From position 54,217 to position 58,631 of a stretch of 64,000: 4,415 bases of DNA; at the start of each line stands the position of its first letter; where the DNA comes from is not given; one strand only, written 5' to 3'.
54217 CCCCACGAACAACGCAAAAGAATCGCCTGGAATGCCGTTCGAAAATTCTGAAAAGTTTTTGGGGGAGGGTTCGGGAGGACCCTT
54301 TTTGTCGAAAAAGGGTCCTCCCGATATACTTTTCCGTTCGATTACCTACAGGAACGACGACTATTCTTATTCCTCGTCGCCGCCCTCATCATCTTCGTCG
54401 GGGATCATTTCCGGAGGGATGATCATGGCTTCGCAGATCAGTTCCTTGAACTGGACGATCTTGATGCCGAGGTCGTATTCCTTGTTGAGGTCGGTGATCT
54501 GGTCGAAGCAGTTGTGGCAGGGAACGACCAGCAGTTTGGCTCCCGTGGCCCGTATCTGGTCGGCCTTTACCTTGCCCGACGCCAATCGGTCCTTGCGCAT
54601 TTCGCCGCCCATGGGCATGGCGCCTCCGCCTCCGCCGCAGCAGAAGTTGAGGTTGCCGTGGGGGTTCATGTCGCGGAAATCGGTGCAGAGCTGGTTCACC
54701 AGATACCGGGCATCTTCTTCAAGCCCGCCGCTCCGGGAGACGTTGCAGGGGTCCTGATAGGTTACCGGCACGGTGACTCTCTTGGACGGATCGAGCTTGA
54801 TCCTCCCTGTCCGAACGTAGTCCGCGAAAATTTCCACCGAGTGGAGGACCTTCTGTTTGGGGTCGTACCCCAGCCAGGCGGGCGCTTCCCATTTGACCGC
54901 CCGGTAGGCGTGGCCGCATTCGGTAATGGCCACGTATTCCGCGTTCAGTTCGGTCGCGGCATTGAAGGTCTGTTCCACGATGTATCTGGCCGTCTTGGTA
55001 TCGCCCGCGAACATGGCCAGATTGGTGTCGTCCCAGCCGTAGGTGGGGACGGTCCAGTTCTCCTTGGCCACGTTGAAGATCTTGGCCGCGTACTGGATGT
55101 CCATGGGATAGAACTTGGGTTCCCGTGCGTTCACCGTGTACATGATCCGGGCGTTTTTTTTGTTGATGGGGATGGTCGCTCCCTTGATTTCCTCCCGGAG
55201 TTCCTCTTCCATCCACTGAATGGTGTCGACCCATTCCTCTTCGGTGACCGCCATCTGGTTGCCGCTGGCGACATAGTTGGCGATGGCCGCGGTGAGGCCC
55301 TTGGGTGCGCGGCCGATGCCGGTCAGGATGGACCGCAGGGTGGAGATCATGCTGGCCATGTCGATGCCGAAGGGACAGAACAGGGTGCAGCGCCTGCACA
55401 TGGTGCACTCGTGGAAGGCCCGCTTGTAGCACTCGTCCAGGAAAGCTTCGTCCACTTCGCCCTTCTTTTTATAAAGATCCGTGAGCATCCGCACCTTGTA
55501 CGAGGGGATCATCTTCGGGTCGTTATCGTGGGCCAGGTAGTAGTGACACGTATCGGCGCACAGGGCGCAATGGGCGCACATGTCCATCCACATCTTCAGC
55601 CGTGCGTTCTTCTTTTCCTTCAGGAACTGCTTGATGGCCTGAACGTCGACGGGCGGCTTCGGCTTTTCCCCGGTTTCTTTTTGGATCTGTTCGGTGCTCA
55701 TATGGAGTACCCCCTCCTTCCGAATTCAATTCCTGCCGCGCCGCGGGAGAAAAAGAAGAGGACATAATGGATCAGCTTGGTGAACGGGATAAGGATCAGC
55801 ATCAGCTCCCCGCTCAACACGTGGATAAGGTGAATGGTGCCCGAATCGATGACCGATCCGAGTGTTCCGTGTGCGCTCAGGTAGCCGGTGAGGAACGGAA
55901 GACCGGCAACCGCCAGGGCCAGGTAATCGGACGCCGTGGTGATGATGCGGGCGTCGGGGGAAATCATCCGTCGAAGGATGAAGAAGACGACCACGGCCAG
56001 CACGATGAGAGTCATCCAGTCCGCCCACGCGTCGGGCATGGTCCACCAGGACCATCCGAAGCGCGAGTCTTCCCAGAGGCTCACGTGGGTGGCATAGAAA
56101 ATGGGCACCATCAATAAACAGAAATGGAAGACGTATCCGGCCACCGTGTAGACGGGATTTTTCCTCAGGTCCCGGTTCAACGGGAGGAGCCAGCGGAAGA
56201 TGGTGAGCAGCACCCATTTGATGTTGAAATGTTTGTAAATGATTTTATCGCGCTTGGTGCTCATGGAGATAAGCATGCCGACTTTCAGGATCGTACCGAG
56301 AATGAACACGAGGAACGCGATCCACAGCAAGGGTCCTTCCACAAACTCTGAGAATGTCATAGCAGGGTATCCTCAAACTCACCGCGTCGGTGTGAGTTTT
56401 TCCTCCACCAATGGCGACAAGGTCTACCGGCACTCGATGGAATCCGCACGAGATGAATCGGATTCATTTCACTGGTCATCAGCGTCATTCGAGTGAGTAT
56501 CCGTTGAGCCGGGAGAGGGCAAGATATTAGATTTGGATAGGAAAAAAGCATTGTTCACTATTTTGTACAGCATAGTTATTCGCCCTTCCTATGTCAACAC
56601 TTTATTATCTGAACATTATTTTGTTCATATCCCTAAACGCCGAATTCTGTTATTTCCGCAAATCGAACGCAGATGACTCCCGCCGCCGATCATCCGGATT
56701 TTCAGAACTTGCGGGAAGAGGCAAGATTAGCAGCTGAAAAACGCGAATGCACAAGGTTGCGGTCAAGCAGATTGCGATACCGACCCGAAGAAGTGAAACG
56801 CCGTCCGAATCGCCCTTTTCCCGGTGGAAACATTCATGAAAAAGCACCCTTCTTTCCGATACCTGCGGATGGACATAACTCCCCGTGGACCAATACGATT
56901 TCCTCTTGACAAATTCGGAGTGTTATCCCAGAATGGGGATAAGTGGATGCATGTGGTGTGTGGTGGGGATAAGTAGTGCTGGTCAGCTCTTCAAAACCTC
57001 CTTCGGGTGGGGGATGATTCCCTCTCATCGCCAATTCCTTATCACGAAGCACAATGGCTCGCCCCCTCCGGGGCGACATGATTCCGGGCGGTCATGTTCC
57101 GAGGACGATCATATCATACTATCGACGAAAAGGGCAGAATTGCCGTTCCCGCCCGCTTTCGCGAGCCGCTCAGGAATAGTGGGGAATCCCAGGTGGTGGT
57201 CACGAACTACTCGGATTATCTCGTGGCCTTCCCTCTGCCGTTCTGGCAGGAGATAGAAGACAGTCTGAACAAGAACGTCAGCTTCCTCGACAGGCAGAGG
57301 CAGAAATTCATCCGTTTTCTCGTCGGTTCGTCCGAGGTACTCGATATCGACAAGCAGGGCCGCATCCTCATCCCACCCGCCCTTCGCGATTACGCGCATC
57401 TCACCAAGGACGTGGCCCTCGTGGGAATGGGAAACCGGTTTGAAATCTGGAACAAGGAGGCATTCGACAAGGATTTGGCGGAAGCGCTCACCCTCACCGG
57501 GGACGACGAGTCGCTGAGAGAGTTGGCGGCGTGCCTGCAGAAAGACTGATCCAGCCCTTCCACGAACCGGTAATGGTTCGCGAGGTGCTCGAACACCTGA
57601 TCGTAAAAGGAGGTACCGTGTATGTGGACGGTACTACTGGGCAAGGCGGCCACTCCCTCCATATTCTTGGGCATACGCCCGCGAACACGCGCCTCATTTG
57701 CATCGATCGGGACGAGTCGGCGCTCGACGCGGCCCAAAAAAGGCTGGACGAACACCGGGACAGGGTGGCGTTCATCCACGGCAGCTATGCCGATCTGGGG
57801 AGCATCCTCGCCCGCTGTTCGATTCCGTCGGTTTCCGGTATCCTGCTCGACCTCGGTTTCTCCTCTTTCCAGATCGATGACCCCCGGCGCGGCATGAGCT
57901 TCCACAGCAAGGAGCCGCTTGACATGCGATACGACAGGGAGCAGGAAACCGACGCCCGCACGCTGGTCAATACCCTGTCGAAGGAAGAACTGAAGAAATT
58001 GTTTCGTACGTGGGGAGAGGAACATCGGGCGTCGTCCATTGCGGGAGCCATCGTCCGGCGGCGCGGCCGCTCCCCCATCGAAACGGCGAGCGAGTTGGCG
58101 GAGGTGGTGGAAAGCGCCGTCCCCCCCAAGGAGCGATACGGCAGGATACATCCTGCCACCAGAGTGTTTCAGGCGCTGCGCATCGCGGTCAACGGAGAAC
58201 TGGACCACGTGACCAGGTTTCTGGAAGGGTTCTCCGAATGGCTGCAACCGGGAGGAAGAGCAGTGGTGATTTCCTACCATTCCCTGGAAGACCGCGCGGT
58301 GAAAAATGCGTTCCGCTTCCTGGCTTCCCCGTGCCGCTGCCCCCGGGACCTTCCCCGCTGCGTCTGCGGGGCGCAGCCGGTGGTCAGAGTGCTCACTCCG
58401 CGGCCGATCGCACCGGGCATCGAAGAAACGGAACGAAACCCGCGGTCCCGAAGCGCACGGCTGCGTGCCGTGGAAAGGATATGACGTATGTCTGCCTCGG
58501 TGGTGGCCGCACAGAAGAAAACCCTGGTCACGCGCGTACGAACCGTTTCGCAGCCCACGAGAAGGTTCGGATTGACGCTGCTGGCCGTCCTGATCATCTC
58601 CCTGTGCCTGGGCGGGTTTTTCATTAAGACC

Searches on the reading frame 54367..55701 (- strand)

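Call 28: search_protein_families(library=pfam, proteins=[window:54367-55701:-], max_evalue=0.00001)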
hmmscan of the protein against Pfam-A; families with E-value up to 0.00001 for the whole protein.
window:54367-55701:- (444 aa): 3 families
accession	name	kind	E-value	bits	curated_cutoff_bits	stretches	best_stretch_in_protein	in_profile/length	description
PF13183.11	Fer4_8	-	1.1e-10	42.3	27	1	39-113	2-68/68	4Fe-4S dicluster domain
PF13534.11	Fer4_17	-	2.8e-08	34.6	22.2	1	42-114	2-61/61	4Fe-4S dicluster domain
PF02754.22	CCG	-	3e-08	34.1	20.6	1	313-402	1-84/85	Cysteine-rich domain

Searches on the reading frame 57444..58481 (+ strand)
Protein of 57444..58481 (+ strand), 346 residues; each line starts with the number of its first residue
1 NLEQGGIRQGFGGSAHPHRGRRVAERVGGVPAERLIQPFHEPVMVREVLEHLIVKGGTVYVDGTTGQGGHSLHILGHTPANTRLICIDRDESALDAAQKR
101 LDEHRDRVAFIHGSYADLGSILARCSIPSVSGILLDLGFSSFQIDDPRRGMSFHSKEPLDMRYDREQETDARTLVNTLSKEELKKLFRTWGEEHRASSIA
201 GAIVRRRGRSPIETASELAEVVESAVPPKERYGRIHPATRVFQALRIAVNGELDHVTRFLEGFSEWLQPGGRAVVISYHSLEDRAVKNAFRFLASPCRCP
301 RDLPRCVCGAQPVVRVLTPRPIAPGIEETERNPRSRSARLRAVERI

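Call 45: search_protein_families(library=pfam, proteins=[window:57444-58481:+], max_evalue=0.0001)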
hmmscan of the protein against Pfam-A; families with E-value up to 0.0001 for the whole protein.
window:57444-58481:+ (346 aa): 1 family
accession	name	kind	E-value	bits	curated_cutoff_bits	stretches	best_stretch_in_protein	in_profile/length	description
PF01795.25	Methyltransf_5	-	5.8e-107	358.2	27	1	39-346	3-309/309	MraW methylase family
